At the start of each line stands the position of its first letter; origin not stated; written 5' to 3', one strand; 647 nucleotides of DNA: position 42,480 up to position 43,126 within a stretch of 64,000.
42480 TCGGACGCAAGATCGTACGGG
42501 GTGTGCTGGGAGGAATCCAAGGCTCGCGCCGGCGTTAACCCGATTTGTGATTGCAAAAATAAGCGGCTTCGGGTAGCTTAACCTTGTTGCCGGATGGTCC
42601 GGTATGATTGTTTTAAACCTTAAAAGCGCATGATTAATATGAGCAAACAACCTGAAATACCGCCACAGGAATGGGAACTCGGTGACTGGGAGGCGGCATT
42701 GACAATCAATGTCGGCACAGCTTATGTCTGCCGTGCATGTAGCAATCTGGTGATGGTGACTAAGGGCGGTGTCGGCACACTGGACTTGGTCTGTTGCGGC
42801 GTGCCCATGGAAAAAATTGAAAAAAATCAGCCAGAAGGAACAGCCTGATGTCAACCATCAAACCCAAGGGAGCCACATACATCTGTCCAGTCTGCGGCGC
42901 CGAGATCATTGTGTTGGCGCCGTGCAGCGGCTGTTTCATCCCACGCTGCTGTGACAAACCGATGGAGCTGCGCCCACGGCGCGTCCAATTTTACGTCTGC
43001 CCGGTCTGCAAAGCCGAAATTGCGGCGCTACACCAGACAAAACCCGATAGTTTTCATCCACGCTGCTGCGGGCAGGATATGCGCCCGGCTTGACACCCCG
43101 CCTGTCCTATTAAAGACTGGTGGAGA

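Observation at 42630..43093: Translationally coupled pair of desulforedoxin-like genes: a monomer plus a single-chain tandem 'pseudo-dimer'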

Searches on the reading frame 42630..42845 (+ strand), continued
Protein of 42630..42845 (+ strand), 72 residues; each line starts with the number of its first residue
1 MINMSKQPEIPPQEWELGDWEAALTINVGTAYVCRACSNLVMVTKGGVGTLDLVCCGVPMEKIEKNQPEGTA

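Call 72: search_protein_families(library=padloc, proteins=[window:42630-42845:+], max_evalue=0.01)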
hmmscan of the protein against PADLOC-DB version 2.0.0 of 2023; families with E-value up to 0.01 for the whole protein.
window:42630-42845:+ (72 aa): 0 families

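Call 81: fold_search(model_id=the predicted structure, library=pdb)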
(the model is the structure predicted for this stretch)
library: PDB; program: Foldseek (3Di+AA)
matches with E <= 10: 156; with E <= 0.001: 0
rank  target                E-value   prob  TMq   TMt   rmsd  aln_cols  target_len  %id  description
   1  2ji2_B                5.2e-02  0.99  0.41  0.24   5.6        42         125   36  X-ray structure of E114A mutant of superoxide reductase from Desulfoarculus baarsii in the native, reduced form (released 2007-05-01)
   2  1vzg_A                5.9e-02  0.99  0.40  0.24   5.5        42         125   36  Structure of superoxide reductase bound to ferrocyanide and active site expansion upon X-ray induced photoreduction (released 2004-08-27)
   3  2ji1_A                6.8e-02  0.99  0.41  0.24   5.6        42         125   36  X-ray structure of wild-type superoxide reductase from Desulfoarculus baarsii (released 2007-05-01)
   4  2ji2_A                8.3e-02  0.98  0.41  0.24   5.6        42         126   36  X-ray structure of E114A mutant of superoxide reductase from Desulfoarculus baarsii in the native, reduced form (released 2007-05-01)
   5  1dfx                  9.5e-02  0.99  0.42  0.25   5.2        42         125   38  DESULFOFERRODOXIN FROM DESULFOVIBRIO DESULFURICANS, ATCC 27774 (released 1998-10-14)
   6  1dxg_A                1.2e-01  0.98  0.37  0.70   3.2        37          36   46  CRYSTAL STRUCTURE OF DESULFOREDOXIN FROM DESULFOVIBRIO GIGAS AT 1.8 A RESOLUTION (released 1997-11-12)
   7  3axs                  1.0e+00  0.33  0.37  0.08   5.2        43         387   21  Complex structure of tRNA methyltransferase Trm1 from Aquifex aeolicus with sinefungin (released 2011-08-03)
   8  3f2c_A                1.1e+00  0.35  0.34  0.03   3.4        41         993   29  DNA Polymerase PolC from Geobacillus kaustophilus complex with DNA, dGTP and Mn (released 2009-01-20)
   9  7w7p_B                1.1e+00  0.18  0.31  0.11   4.7        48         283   23  Cryo-EM structure of gMCM8/9 helicase (released 2023-05-24)
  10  7w7p_D                1.3e+00  0.12  0.29  0.10   6.4        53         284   23  Cryo-EM structure of gMCM8/9 helicase (released 2023-05-24)
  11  6xtx_4                2.3e+00  0.11  0.29  0.05   4.1        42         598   19  CryoEM structure of human CMG bound to ATPgammaS and DNA (released 2020-05-27)
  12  9a6i_A                2.3e+00  0.08  0.31  0.32  10.1        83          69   14  Integrative model of YDJO-SIGA by crosslinking MS and deep learning (released 2024-09-18)
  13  8x7t_A                2.5e+00  0.12  0.29  0.05   4.3        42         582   19  MCM in the Apo state. (released 2024-01-17)
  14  3f2b_A                2.7e+00  0.20  0.34  0.03   3.4        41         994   29  DNA Polymerase PolC from Geobacillus kaustophilus complex with DNA, dGTP, Mg and Zn (released 2009-01-20)
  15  3irb_B                2.7e+00  0.13  0.33  0.19   7.4        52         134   19  Crystal structure of protein with unknown function from DUF35 family (13815350) from SULFOLOBUS SOLFATARICUS at 1.80 A (released 2009-09-01)
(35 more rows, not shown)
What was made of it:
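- On Desulforedoxin / Desulfoferrodoxin N-terminal domain (Pfam PF06397): The ORF1 core (pLDDT about 89) has Dfx and Dx as its top six hits (call 81).
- ORF1's top six hits are Dfx N-domains and Dx (call 81).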

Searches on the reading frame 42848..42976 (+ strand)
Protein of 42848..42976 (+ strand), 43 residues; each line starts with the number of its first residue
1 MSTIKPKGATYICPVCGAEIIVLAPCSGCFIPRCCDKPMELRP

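Call 68: search_protein_families(library=pfam, proteins=[window:42848-42976:+], max_evalue=1)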
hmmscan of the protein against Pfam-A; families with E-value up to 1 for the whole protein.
seq(43 aa): 5 families
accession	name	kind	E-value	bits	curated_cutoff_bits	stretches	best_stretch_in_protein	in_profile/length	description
PF06397.17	Desulfoferrod_N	-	0.00012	22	23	1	8-41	4-35/36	Desulfoferrodoxin, N-terminal domain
PF25164.1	CoiA_N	-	0.027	14.4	26.3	1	5-22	13-29/50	Competence protein CoiA, N-terminal domain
PF14319.11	Zn_Tnp_IS91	-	0.061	13.8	26.3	1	8-39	36-67/90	Transposase zinc-binding domain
PF24451.1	DUF7567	-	0.085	13.2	27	1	11-36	17-42/131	Family of unknown function (DUF7567)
PF18439.7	zf_UBZ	-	0.38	10.9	25.6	1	10-21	2-13/32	Ubiquitin-Binding Zinc Finger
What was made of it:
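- Each half of ORF2 alone is below the PF06397 cut-off (call 68).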
